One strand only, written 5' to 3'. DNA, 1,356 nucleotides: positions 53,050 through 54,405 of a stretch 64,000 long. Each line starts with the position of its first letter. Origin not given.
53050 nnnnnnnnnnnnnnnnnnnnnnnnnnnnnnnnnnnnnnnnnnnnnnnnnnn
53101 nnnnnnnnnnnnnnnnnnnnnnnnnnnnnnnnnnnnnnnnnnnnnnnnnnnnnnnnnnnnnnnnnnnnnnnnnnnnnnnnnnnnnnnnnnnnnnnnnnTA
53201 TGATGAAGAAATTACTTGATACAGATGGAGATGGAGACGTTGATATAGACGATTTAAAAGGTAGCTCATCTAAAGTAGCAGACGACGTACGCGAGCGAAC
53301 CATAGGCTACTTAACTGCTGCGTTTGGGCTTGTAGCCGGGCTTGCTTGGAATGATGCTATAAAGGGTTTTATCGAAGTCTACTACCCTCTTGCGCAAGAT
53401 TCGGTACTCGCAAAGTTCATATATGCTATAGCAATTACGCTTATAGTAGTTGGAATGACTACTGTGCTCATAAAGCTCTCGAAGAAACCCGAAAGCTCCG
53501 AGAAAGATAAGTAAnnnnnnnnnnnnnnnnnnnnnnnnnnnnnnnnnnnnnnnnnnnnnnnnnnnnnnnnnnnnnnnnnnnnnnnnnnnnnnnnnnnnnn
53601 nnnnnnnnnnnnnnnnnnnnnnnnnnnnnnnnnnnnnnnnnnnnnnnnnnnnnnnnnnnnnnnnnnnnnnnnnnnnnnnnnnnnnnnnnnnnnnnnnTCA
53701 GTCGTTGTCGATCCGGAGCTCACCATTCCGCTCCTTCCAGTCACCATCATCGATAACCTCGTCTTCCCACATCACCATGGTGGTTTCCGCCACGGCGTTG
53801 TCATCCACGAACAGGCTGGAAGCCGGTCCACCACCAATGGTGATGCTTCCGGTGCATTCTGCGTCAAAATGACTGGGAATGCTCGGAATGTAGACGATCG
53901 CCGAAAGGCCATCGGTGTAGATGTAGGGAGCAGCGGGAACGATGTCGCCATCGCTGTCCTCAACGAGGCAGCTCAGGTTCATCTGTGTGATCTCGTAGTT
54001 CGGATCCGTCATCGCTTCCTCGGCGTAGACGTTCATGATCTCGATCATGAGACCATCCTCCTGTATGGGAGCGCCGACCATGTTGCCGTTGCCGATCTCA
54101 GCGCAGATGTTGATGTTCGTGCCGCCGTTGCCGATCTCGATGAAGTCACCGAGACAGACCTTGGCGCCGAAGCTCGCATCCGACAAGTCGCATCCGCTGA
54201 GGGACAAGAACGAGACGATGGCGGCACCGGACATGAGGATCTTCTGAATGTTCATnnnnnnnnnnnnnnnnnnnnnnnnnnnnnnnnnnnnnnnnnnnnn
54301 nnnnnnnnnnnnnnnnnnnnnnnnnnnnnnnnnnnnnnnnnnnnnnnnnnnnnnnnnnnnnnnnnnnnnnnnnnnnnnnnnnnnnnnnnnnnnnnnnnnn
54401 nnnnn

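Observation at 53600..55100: G+C-rich two-gene secreted-protein islet with an exactly duplicated 43-nt palindromic 5' element; one product has a YD-rich repeat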

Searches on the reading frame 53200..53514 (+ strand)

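Call 6: search_protein_families(library=pfam, proteins=[window:53200-53514:+], max_evalue=1)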
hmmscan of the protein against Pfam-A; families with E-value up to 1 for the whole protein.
window:53200-53514:+ (104 aa): 5 families
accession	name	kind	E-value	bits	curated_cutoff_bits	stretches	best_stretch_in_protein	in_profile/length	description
PF18898.5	DUF5654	-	2.5e-18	66.3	23.8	1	27-96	2-70/71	Family of unknown function (DUF5654)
PF13405.12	EF-hand_6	-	0.032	14.4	25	1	4-20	7-23/30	EF-hand domain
PF00036.39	EF-hand_1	-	0.042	13.8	25.4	1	4-20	7-23/29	EF hand domain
PF05279.16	Asp-B-Hydro_N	-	0.056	13.8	23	1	6-20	48-62/66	Aspartyl beta-hydroxylase N-terminal region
PF13202.12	EF-hand_5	-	0.38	10.8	25.9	1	5-20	7-22/25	EF hand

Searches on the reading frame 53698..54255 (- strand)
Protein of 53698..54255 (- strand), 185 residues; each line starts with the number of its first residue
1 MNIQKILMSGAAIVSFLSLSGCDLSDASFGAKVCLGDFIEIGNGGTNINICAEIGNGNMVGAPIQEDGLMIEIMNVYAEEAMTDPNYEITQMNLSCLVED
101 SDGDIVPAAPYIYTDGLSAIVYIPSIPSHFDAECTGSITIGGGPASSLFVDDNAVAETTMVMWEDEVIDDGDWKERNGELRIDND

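Call 6: search_protein_families(library=pfam, proteins=[window:53698-54255:-], max_evalue=1)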
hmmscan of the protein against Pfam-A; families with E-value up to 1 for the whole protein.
window:53698-54255:- (185 aa): 0 families

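Call 11: find_homologous_proteins(query=window:53698-54255:-, max_evalue=0.01)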
Query window:53698-54255:- (185 aa): 2 proteins with E <= 0.01 among 88 candidates.
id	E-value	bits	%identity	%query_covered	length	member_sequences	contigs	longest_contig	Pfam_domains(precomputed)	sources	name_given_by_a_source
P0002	1.8e-117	408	100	100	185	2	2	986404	-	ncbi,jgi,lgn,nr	ncbi:hypothetical protein HON52_04195 [Candidatus Uhrbacteria bacterium]|jgi:hypothetical protein|nr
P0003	3.5e-55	205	52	100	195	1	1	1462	-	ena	-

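Call 13: find_encoding_contigs(protein=P0003, flank=10000, max_places=10)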
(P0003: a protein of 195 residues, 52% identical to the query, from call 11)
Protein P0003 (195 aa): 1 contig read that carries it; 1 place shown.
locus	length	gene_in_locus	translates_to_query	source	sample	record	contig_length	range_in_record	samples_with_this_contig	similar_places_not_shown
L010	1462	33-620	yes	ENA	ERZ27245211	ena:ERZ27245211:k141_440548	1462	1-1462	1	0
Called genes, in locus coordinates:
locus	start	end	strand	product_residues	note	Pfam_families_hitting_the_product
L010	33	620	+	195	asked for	-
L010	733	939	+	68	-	-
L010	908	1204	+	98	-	PF18898:DUF5654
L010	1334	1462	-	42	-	?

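Call 35: search_protein_representatives(alignment_id=A1)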
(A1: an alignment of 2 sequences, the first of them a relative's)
Query: 2 sequences, 197 profile positions. Proteins with E-value up to 0.001 (for the whole library): 7; up to 1e-10: 4; up to 1e-30: 2. The best 7 are listed.
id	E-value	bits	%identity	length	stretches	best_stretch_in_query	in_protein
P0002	1.3e-103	361.2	-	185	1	1-197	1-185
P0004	2.1e-37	145.1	-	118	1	76-197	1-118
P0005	6.5e-19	84.7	-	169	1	3-197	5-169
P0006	4.5e-11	59.2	-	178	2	100-195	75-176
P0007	8.3e-09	51.8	-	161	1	103-196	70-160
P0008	5.2e-05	39.4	-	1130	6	141-167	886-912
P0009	2.3e-04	37.3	-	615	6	96-156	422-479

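Call 36: predict_structure(alignment_id=A1)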
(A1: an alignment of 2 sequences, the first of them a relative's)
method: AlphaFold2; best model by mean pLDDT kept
length: 185 residues; sequences in the alignment: 2
mean_pLDDT: 49.3   pTM: 0.46
mean pLDDT of the five models: 49.3, 48.3, 42.6, 41.0, 40.1
residues with pLDDT >= 90: 0; 70-90: 11; 50-70: 80; < 50: 94
segments of 3 or more residues with pLDDT < 50: 1-36, 55-67, 77-83, 150-185
pLDDT, mean of each block of 10 residues (from residue 1): 30 31 41 49 60 44 44 53 57 68 70 65 58 66 54 36 33 38 26
secondary structure, 60 per line:
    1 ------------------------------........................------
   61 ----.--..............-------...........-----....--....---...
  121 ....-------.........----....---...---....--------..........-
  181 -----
elements in order: E31-41 E45-54 E68-75 H76-81 E89-99 E105-108 E111-114 E118-124 E132-140 H145-148 E158-161 H170-179

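Call 39: find_homologous_proteins(query=A2, max_evalue=0.01)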
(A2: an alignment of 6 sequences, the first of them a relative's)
Query A2 (6 sequences) (185 aa, profile of the alignment): 10 proteins with E <= 0.01 among 3009 candidates.
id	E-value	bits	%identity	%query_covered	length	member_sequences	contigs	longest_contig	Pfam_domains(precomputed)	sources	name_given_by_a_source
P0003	2.4e-66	241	52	100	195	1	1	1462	-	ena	-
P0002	8.9e-64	233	100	100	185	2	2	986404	-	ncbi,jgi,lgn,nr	ncbi:hypothetical protein HON52_04195 [Candidatus Uhrbacteria bacterium]|jgi:hypothetical protein|nr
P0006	1.7e-60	222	38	64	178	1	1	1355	-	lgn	-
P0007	1.6e-56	209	35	54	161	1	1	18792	-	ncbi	ncbi:MAG: hypothetical protein ABIA47_02050 [bacterium]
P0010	1.3e-47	180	34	83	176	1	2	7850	-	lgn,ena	-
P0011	4.9e-47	178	42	55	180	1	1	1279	-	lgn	-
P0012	3.3e-42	162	38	56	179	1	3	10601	-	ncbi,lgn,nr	ncbi:hypothetical protein KJ673_00650 [Patescibacteria group bacterium]|nr:hypothetical protein [Pat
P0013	2.0e-34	137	29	99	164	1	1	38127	-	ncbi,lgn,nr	ncbi:MAG: hypothetical protein Q8P30_01000 [Candidatus Uhrbacteria bacterium]|nr:hypothetical protei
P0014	1.3e-8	53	23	83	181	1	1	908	-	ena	-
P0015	5.9e-4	38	24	25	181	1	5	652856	-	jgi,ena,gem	jgi:hypothetical protein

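Call 40: find_encoding_contigs(protein=P0007, flank=6000, max_places=3)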
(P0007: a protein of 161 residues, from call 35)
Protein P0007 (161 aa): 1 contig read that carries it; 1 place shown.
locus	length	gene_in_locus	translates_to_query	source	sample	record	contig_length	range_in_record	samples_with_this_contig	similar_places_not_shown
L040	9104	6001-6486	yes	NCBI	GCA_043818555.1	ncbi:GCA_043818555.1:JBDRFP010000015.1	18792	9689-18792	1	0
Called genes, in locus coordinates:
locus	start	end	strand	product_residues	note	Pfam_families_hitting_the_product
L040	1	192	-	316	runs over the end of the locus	PF00551:Formyl_trans_N, PF02911:Formyl_trans_C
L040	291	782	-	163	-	PF01327:Pep_deformylase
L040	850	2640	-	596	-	PF17764:PriA_3primeBD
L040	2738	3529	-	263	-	PF02900:LigB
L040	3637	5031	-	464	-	-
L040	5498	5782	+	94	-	-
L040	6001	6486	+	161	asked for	-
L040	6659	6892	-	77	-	PF01541:GIY-YIG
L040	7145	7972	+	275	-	-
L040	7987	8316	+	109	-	PF03819:MazG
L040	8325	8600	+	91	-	PF18898:DUF5654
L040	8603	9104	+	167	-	?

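Call 41: find_encoding_contigs(protein=P0010, flank=6000, max_places=3)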
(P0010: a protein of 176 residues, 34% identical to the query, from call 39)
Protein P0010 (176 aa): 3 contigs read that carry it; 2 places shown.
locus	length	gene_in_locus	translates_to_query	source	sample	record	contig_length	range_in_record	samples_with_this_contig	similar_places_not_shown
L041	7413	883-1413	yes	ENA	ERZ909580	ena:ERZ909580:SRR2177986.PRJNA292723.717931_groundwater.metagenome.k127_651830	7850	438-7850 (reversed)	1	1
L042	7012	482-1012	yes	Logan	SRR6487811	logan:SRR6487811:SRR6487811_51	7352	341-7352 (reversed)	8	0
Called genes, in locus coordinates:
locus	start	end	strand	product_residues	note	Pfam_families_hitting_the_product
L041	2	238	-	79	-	?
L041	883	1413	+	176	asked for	-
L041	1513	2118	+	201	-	PF07690:MFS_1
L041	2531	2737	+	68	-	PF13560:HTH_31 (weak), PF12844:HTH_19 (weak), PF01381:HTH_3, PF13443:HTH_26 (weak)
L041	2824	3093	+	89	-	-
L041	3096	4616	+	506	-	PF01555:N6_N4_Mtase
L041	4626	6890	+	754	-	PF04851:ResIII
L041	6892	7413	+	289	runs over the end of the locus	PF04607:RelA_SpoT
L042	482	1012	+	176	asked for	-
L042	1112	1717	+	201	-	PF07690:MFS_1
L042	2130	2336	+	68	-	PF13560:HTH_31 (weak), PF12844:HTH_19 (weak), PF01381:HTH_3, PF13443:HTH_26 (weak)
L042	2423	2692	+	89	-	-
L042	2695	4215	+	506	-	PF01555:N6_N4_Mtase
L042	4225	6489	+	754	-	PF04851:ResIII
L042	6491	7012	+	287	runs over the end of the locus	PF04607:RelA_SpoT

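Call 42: find_encoding_contigs(protein=P0012, flank=6000, max_places=3)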
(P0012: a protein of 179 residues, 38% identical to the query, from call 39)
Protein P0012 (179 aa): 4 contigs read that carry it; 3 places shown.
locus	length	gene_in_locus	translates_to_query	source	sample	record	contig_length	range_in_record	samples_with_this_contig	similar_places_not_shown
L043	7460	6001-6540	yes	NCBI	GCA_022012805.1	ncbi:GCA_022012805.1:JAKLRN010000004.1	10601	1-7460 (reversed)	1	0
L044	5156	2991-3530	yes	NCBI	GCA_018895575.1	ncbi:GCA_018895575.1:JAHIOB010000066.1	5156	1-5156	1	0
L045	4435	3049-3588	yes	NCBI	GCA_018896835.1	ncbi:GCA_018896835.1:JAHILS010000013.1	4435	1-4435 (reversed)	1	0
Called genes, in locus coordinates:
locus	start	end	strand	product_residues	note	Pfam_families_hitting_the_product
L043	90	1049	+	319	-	PF01699:Na_Ca_ex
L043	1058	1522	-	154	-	PF01327:Pep_deformylase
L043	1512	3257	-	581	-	PF17764:PriA_3primeBD, PF00271:Helicase_C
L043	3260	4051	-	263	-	PF02900:LigB, PF01875:Memo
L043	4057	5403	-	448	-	-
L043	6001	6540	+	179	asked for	-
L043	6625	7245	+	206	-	PF07690:MFS_1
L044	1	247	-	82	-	PF17764:PriA_3primeBD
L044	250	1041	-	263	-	PF02900:LigB, PF01875:Memo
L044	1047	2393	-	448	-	-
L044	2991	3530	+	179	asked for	-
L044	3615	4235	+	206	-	PF07690:MFS_1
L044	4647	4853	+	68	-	PF12844:HTH_19, PF01381:HTH_3, PF13443:HTH_26 (weak)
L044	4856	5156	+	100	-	?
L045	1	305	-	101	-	PF17764:PriA_3primeBD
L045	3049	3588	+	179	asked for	-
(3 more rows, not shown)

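Call 43: find_encoding_contigs(protein=P0013, flank=6000, max_places=3)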
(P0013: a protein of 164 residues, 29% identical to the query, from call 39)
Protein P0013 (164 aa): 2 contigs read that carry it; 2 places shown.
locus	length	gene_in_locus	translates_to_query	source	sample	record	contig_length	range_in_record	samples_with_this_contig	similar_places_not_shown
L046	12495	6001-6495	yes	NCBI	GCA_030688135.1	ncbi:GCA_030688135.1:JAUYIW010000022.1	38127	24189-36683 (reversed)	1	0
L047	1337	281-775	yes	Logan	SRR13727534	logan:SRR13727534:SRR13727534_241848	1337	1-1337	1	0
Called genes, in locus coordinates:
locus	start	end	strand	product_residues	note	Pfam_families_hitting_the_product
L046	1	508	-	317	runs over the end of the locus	PF00551:Formyl_trans_N, PF02911:Formyl_trans_C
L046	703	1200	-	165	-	PF01327:Pep_deformylase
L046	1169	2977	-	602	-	PF17764:PriA_3primeBD, PF00271:Helicase_C (weak)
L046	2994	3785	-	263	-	PF02900:LigB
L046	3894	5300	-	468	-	-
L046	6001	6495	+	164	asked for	-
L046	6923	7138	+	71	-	-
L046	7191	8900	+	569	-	PF00376:MerR, PF12728:HTH_17 (faint), PF13411:MerR_1, PF12161:HsdM_N, PF02384:N6_Mtase, PF07669:Eco57I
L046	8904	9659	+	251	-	-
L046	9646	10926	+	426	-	PF01420:Methylase_S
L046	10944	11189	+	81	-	PF13031:DUF3892 (weak)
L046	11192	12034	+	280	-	PF02498:Bro-N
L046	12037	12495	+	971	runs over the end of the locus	PF04313:HSDR_N, PF00270:DEAD, PF04851:ResIII, PF18766:SWI2_SNF2, PF00271:Helicase_C (weak), PF22679:T1R_D3-like, PF11867:T1RH-like_C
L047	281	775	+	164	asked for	-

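Call 48: find_encoding_contigs(protein=P0006, flank=3000, max_places=3)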
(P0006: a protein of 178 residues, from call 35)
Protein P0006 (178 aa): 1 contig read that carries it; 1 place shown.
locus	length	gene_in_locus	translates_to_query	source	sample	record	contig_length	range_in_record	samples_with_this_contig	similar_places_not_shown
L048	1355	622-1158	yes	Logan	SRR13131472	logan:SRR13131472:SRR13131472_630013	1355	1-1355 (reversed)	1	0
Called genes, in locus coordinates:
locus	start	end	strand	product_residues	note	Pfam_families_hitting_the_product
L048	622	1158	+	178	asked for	-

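Call 49: find_encoding_contigs(protein=P0011, flank=3000, max_places=3)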
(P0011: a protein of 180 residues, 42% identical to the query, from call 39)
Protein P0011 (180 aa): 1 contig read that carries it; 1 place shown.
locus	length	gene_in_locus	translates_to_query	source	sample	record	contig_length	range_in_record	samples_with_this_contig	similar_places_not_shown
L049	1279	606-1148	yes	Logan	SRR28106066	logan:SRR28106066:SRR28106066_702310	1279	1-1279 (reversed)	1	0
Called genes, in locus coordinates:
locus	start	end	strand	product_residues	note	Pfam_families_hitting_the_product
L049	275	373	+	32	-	-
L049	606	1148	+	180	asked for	-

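Call 50: find_encoding_contigs(protein=P0014, flank=3000, max_places=3)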
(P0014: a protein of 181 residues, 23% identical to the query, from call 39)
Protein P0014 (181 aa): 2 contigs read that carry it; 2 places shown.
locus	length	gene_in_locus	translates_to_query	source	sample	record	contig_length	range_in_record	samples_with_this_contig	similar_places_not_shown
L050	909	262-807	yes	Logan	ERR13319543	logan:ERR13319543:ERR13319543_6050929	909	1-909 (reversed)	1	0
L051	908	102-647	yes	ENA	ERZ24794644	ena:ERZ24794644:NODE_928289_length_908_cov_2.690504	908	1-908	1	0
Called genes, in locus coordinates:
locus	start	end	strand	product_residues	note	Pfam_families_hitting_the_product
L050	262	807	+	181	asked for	-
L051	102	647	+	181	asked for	-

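Call 80: search_protein_families(library=ncbifam, proteins=[window:53698-54255:-], max_evalue=0.1)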
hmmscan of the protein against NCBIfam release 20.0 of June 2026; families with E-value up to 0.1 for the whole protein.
window:53698-54255:- (185 aa): 0 families

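Call 81: search_protein_families(library=phrogs, proteins=[window:53698-54255:-], max_evalue=0.1)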
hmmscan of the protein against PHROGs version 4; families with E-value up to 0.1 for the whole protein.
window:53698-54255:- (185 aa): 0 families

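Call 84: find_encoding_contigs(protein=P0015, flank=4000, max_places=3)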
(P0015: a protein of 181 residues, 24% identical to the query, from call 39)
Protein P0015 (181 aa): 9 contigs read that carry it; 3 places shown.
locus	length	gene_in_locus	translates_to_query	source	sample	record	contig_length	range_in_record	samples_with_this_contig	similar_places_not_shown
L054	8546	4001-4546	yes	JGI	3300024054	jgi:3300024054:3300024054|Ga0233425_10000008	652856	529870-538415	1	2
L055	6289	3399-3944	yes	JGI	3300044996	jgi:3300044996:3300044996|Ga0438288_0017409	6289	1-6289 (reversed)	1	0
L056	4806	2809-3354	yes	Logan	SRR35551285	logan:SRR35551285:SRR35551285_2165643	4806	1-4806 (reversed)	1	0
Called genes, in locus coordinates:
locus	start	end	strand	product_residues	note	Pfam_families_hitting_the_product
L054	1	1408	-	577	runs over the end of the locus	PF17764:PriA_3primeBD, PF00271:Helicase_C (weak)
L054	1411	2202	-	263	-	PF02900:LigB, PF01875:Memo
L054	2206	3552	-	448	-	-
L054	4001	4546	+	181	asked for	-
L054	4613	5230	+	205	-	PF07690:MFS_1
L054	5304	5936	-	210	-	PF05891:Methyltransf_PK (weak), PF13489:Methyltransf_23, PF13847:Methyltransf_31, PF08241:Methyltransf_11, PF08242:Methyltransf_12, PF13649:Methyltransf_25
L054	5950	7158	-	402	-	PF07690:MFS_1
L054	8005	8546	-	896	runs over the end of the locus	PF02861:Clp_N, PF00004:AAA, PF23569:NBD_SMAX1, PF17871:AAA_lid_9, PF00004:AAA, PF07724:AAA_2, PF07728:AAA_5, PF10431:ClpB_D2-small, +6 more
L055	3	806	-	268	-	?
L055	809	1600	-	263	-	PF02900:LigB, PF01875:Memo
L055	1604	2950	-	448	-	-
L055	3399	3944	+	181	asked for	-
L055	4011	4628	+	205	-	PF07690:MFS_1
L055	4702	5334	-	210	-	PF05891:Methyltransf_PK (weak), PF13489:Methyltransf_23, PF13847:Methyltransf_31, PF08241:Methyltransf_11, PF08242:Methyltransf_12, PF13649:Methyltransf_25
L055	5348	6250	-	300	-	-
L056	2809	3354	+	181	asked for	-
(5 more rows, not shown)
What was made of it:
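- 53698..54255 (-): Gene for a 185-aa lipoprotein (lipobox LSLSGC). It belongs to a small family specific to Patescibacteria and has GC3 of 0.76. Synteny in calls 40-43 and 84.
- They bracket exactly the gene that is missing from this conserved locus in all relatives (calls 40-43, 84).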
